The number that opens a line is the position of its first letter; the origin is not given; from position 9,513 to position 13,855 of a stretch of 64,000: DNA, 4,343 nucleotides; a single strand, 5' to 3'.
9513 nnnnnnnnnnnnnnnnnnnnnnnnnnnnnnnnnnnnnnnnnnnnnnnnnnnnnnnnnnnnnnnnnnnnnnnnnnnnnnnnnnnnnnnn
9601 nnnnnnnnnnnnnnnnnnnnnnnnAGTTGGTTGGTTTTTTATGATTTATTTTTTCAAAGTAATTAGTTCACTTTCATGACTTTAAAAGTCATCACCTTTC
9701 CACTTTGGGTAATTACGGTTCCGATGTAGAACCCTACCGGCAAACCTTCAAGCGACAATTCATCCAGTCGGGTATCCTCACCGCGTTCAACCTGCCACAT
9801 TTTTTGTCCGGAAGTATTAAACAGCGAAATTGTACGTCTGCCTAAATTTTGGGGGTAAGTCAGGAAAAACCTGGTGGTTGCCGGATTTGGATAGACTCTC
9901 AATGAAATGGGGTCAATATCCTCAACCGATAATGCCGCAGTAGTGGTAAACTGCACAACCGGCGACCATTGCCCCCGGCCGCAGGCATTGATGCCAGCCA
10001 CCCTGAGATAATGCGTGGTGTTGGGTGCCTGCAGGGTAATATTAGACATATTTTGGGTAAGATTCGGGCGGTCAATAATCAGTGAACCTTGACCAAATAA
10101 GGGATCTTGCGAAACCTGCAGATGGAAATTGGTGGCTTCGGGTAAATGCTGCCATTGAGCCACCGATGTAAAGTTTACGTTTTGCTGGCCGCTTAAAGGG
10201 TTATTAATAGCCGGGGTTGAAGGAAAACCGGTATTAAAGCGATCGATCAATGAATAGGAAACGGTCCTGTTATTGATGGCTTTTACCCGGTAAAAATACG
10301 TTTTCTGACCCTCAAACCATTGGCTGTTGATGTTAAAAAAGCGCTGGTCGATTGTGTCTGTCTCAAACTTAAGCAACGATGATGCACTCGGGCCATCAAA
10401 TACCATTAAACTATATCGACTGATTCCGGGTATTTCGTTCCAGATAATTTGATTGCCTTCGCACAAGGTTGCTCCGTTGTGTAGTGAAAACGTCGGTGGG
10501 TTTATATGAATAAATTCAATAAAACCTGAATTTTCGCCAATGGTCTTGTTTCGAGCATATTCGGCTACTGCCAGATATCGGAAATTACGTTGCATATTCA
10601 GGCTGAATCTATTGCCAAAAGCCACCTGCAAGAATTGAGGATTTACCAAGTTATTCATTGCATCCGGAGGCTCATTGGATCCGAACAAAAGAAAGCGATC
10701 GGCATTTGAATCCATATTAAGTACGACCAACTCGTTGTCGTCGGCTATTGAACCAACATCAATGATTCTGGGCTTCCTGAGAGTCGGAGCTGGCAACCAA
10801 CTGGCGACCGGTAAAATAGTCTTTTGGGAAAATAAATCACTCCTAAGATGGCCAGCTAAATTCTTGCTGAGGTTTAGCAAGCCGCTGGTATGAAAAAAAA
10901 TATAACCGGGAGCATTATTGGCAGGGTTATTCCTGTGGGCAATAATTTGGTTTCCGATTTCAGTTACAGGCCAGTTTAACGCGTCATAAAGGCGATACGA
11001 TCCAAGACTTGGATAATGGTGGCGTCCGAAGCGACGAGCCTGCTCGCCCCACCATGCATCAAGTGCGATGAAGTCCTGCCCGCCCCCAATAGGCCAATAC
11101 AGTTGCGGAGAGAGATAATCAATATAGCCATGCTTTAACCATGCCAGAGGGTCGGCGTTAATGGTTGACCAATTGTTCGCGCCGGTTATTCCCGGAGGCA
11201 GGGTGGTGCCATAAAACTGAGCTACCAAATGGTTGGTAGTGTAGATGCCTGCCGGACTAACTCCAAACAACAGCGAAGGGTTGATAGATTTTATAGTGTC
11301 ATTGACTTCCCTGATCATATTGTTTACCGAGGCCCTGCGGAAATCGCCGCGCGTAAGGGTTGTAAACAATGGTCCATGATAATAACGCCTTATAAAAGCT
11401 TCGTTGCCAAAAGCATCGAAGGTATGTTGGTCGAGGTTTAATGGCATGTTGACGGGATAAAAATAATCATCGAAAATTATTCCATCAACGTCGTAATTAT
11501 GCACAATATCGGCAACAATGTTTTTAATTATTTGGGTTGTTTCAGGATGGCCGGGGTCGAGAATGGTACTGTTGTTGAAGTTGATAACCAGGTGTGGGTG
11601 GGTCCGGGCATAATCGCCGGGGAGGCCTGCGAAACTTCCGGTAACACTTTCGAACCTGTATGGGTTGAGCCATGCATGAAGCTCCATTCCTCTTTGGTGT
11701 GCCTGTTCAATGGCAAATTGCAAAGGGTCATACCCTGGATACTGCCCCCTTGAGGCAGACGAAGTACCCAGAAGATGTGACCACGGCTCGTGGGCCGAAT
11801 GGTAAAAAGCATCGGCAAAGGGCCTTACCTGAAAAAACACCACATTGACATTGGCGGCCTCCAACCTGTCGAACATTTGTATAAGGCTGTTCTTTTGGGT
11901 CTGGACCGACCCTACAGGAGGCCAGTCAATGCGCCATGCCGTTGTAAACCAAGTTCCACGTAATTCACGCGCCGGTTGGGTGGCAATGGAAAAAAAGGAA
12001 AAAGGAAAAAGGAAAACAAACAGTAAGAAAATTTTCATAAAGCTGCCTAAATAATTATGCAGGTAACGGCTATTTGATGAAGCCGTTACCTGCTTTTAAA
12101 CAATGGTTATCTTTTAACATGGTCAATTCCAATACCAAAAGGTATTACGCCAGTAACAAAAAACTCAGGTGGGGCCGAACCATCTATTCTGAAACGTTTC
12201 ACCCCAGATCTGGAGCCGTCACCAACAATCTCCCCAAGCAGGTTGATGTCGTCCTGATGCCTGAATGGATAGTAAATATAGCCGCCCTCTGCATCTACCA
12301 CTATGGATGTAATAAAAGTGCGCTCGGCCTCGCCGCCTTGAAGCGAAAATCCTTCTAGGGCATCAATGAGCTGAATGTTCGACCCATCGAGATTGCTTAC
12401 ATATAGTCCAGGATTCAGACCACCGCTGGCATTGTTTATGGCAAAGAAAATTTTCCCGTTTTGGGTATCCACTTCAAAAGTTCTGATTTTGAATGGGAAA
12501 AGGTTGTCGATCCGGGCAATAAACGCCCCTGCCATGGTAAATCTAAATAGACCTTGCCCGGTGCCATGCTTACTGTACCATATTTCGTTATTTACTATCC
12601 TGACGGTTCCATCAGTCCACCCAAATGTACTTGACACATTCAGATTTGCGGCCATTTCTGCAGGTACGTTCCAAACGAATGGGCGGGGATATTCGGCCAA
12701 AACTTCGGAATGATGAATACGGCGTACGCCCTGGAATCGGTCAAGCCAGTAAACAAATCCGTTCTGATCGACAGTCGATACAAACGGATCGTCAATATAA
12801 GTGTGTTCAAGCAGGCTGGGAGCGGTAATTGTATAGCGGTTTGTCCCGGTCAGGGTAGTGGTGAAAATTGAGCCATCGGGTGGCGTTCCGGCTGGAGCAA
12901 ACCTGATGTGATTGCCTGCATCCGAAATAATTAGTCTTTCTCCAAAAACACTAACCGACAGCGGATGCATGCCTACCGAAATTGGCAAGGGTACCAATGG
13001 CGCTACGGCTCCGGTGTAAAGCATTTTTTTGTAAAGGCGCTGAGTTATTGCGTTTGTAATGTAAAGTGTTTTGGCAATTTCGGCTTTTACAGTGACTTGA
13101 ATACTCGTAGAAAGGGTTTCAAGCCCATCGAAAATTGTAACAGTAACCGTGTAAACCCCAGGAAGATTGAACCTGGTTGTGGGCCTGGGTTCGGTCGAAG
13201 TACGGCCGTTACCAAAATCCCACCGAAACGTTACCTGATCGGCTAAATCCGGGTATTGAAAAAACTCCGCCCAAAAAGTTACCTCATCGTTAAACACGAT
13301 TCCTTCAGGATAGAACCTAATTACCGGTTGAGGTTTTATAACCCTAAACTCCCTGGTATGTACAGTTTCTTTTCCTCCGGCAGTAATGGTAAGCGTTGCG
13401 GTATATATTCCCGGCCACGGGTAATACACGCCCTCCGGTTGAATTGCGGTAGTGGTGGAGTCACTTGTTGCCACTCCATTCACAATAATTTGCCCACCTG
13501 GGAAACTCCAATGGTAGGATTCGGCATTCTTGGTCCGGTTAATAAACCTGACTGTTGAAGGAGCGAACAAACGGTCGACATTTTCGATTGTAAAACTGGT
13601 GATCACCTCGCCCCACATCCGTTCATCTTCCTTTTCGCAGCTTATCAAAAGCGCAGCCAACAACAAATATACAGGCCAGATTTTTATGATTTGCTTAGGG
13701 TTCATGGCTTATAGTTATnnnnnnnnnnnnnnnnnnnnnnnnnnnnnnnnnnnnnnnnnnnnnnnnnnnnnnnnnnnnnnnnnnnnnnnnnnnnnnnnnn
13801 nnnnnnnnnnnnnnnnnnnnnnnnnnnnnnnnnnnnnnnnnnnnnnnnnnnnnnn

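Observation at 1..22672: SusC/SusD locus coupling T9SS-exported cell-wall hydrolases to MurNAc catabolism: candidate peptidoglycan utilisation locus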

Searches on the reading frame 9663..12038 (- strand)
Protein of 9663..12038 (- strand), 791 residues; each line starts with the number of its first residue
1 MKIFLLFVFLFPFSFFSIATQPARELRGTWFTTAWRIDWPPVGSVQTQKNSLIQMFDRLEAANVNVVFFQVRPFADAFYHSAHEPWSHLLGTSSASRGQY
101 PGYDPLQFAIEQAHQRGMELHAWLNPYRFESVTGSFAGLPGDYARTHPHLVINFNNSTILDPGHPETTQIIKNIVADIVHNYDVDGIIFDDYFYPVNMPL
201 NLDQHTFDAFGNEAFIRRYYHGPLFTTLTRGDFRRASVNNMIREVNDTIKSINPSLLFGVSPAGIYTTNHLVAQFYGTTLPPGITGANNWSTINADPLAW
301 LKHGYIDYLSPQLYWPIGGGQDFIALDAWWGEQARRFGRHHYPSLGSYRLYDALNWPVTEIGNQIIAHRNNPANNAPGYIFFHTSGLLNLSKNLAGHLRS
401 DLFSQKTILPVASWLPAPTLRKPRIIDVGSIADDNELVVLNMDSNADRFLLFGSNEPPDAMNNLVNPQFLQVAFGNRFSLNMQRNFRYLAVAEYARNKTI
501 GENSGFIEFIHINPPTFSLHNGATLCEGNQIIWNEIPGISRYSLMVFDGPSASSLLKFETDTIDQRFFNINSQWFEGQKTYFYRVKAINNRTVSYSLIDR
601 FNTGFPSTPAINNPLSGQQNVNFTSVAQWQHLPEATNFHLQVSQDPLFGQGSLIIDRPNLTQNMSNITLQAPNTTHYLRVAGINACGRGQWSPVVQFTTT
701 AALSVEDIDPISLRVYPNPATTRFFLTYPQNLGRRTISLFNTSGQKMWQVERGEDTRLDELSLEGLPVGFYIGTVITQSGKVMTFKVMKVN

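Call 6: search_protein_families(library=pfam, proteins=[window:9663-12038:-], max_evalue=0.01)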
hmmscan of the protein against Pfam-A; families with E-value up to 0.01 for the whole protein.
window:9663-12038:- (791 aa): 2 families
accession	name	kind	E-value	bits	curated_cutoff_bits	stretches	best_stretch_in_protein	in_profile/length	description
PF02638.21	GHL10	-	3.7e-53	181.1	27.9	1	25-333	1-282/311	Glycosyl hydrolase-like 10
PF18962.6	Por_Secre_tail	-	1.3e-06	29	27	1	715-783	1-70/75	Secretion system C-terminal sorting domain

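Call 8: search_protein_families(library=ncbifam, proteins=[window:9663-12038:-], max_evalue=0.001)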
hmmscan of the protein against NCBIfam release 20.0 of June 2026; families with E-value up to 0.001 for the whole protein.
window:9663-12038:- (791 aa): 2 families
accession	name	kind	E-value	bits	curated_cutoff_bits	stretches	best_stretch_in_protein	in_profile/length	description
TIGR04183.1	Por_Secre_tail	domain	2.3e-09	37.1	23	1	715-789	1-71/72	T9SS type A sorting domain-containing protein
NF038113.1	T9SSA_dep_M36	equivalog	1.2e-05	23.7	885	1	699-788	779-867/869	T9SS-dependent M36 family metallopeptidase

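Call 58: search_solved_structures(query=window:9663-12038:-, max_evalue=0.01)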
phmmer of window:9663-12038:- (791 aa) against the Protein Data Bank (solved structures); distinct sequences matched with E-value up to 0.01: 1.
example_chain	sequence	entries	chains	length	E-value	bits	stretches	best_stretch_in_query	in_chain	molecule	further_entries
5oq2_A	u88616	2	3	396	1.9e-66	227.9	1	24-389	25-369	Cwp19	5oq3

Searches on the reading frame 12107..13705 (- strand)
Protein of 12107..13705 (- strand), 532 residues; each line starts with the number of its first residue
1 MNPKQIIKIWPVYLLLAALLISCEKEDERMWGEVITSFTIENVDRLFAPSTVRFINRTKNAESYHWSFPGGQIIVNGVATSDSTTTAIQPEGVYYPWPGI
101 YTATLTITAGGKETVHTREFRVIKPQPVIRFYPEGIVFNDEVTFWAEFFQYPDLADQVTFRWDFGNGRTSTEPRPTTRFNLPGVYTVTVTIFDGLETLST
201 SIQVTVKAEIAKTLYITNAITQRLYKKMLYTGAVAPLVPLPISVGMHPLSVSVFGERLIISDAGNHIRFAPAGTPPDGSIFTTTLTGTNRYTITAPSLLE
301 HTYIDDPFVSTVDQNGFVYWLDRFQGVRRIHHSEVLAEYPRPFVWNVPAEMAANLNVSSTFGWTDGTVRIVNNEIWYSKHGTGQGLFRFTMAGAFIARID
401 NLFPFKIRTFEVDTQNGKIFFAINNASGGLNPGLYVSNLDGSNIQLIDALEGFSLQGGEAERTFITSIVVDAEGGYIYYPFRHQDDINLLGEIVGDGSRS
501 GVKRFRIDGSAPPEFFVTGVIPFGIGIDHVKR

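Call 6: search_protein_families(library=pfam, proteins=[window:12107-13705:-], max_evalue=0.01)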
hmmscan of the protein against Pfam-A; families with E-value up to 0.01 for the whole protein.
window:12107-13705:- (532 aa): 3 families
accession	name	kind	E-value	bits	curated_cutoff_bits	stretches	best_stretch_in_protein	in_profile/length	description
PF18911.6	PKD_4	-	3.1e-14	53.2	27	1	126-204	3-81/85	PKD domain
PF00801.26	PKD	-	1.7e-12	47.6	23.5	1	135-206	10-80/80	PKD domain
PF19408.5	PKD_6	-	0.0026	18.5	25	1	55-86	25-56/82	PKD-like domain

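Call 8: search_protein_families(library=ncbifam, proteins=[window:12107-13705:-], max_evalue=0.001)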
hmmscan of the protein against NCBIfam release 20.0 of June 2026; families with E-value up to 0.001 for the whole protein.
window:12107-13705:- (532 aa): 1 family
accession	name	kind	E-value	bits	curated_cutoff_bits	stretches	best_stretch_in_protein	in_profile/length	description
TIGR00864.1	PCC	subfamily_domain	5.7e-06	23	1861.4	1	87-211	1354-1479/2700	polycystin cation channel protein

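Call 65: search_solved_structures(query=window:12107-13705:-, max_evalue=1)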
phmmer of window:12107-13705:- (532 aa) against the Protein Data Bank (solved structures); distinct sequences matched with E-value up to 1: 14.
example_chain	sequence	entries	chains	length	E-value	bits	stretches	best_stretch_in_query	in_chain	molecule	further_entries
9lqj_A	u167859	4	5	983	1.2e-09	40.8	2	127-240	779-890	Collagenase ColH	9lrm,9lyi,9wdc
9lrk_A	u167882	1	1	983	1.2e-09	40.7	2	127-240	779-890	Collagenase ColH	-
4l9d_A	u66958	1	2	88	3.3e-07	32.7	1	157-208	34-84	Protease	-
1l0q_A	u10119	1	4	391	1.4e-06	30.6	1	102-207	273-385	Surface layer protein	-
6aem_A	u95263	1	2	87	2.6e-06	29.7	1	147-205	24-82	PKD domain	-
4jgu_A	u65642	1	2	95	7.8e-05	24.8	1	127-200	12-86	ColH protein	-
4u6t_A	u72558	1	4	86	0.00039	22.5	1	142-200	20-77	ColH protein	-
4u7k_A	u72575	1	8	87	0.0004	22.5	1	142-200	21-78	ColH protein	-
2kzw_A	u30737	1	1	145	0.026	16.5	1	148-208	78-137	Uncharacterized protein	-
4jrw_A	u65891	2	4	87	0.036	16.1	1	157-207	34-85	Collagenase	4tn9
1b4r_A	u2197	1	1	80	0.046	15.7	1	159-204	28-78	PROTEIN (PKD1_HUMAN)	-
2y72_A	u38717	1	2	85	0.05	15.6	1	157-200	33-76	COLLAGENASE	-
4aqo_A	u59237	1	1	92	0.06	15.3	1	157-200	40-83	COLLAGENASE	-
4l3a_A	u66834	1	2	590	0.96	11.3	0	169-221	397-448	Internalin K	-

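Call 82: find_homologous_proteins(query=window:12107-13705:-, max_evalue=1e-10)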
Query window:12107-13705:- (532 aa): 62 proteins with E <= 1e-10 among 8000 candidates.
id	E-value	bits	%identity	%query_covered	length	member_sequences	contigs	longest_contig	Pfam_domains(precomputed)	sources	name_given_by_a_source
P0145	0.0e+0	1225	100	100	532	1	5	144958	PF00801.27,PF18911.7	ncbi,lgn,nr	ncbi:MAG TPA: PKD domain-containing protein [Bacteroidales bacterium]|nr:PKD domain-containing prote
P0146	7.2e-293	990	79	100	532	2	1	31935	PF00801.27,PF18911.7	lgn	-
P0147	8.2e-268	908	72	100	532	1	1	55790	PF00801.27,PF18911.7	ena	-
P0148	1.3e-266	904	72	100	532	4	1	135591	PF00801.27,PF18911.7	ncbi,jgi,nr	ncbi:MAG: PKD domain-containing protein [Bacteroides sp.]|jgi:PKD repeat protein|nr:PKD domain-conta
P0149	1.4e-266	904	72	100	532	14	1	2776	PF00801.27,PF18911.7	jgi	jgi:PKD repeat protein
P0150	5.5e-265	898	72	100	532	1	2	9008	PF00801.27,PF18911.7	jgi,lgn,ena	-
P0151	2.9e-263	893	73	100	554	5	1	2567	PF00801.27,PF18911.7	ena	-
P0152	2.6e-259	880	70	100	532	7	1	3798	PF00801.27,PF18911.7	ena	-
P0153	2.6e-258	876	71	100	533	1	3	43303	PF00801.27,PF18911.7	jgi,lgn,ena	jgi:PKD repeat protein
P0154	5.0e-244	829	69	98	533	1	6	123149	PF00801.27,PF18911.7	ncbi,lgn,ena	-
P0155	1.5e-227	775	63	97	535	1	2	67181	PF00801.27,PF18911.7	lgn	-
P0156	1.8e-215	735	60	100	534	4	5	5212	PF00801.27,PF18911.7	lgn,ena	-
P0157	4.2e-215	734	61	98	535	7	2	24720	PF00801.27,PF18911.7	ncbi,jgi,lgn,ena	-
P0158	4.3e-213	727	60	100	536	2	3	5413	PF00801.27,PF18911.7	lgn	-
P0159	7.4e-212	723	60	96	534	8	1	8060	PF00801.27,PF18911.7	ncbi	-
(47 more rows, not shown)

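Call 92: predict_structure(alignment_id=A3)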
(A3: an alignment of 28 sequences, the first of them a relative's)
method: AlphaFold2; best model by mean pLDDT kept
length: 532 residues; sequences in the alignment: 28
mean_pLDDT: 89.0   pTM: 0.68
mean pLDDT of the five models: 89.0, 88.9, 88.8, 86.9, 85.1
residues with pLDDT >= 90: 377; 70-90: 111; 50-70: 33; < 50: 11
segments of 3 or more residues with pLDDT < 50: 22-31
pLDDT, mean of each block of 10 residues (from residue 1): 60 68 39 78 91 92 93 93 93 94 93 92 94 84 94 92 95 93 91 94 83 91 90 78 91 95 84 90 94 92 89 96 87 96 91 92 89 94 93 96 95 96 91 96 96 78 82 92 91 92 94 93 92 69
secondary structure, 60 per line:
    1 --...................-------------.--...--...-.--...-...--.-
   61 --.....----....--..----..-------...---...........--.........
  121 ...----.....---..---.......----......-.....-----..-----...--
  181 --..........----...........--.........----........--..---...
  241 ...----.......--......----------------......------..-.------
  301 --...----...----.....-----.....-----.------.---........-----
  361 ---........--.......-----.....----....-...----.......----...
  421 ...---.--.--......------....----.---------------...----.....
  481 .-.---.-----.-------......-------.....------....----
elements in order: H3-21 E38-40 E50-52 E54-56 E63-67 E72-75 E93-95 E99-109 E112-123 E128-132 E141-147 H152-157 E159-163 E176-178 E183-192 E197-207 E210-218 E223-230 E238-243 E248-254 E257-262 E279-284 E310-312 E317-321 E327-331 H348-355 E364-371 E374-380 E386-390 E395-398 E407-413 E418-423 E433-438 E445-448 E469-471 E476-481 E501-506 E514-518 E525-528

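Call 94: fold_search(model_id=the predicted structure, library=pdb)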
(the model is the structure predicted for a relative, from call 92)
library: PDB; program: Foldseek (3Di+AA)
matches with E <= 10: 1550; with E <= 0.001: 195
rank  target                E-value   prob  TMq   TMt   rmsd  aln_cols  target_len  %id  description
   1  9oz6_B                2.4e-10  1.00  0.31  0.18  21.6       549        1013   13  Cryo-EM structure of 1:1 chicken ROS1 and chicken NEL complex. (released 2026-02-25)
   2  9bfq_A                3.1e-10  1.00  0.35  0.20  22.1       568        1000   10  Cryo-EM structure of Sevenless in complex with Bride of Sevenless (released 2025-01-29)
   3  4a0p_A                3.8e-10  1.00  0.25  0.22  31.2       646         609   10  Crystal structure of LRP6P3E3P4E4 (released 2011-10-26)
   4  5gje_B                5.2e-10  1.00  0.40  0.35  22.9       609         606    9  Three-dimensional reconstruction of human LRP6 ectodomain complexed with Dkk1 (released 2017-01-18)
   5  3s2k_B                5.2e-10  1.00  0.40  0.35  22.9       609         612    9  Structural basis of Wnt signaling inhibition by Dickkopf binding to LRP5/6. (released 2011-11-02)
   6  8dvn_A                5.4e-10  1.00  0.39  0.34  22.7       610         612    9  Crystal structure of LRP6 E3E4 in complex with disulfide constrained peptide E3.10 (released 2023-03-29)
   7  8jx8_A                5.4e-10  1.00  0.37  0.15  22.7       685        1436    9  rat megalin head (released 2024-06-19)
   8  8dvm_A                6.0e-10  1.00  0.38  0.34  16.8       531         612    9  Crystal structure of LRP6 E3E4 in complex with disulfide constrained peptide E3.6 (released 2023-03-29)
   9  5gje_A                6.0e-10  1.00  0.28  0.25  28.6       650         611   11  Three-dimensional reconstruction of human LRP6 ectodomain complexed with Dkk1 (released 2017-01-18)
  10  4dg6_A                6.0e-10  1.00  0.28  0.25  28.6       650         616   11  Crystal structure of domains 1 and 2 of LRP6 (released 2012-06-13)
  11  6h15_A                8.1e-10  1.00  0.39  0.34  20.1       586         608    9  Structure of LRP6 P3E3P4E4 in complex with VHH L-P2-B10 (released 2019-01-30)
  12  8jx8_B                8.9e-10  1.00  0.16  0.07  31.2       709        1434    9  rat megalin head (released 2024-06-19)
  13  3s94_A                1.1e-09  1.00  0.42  0.38  20.9       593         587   10  Crystal structure of LRP6-E1E2 (released 2011-11-02)
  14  3s2k_A                1.1e-09  1.00  0.40  0.36  22.9       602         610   10  Structural basis of Wnt signaling inhibition by Dickkopf binding to LRP5/6. (released 2011-11-02)
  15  8ctg_C                1.5e-09  1.00  0.27  0.25  26.5       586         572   13  Extracellular architecture of an engineered canonical Wnt signaling ternary complex (released 2023-03-15)
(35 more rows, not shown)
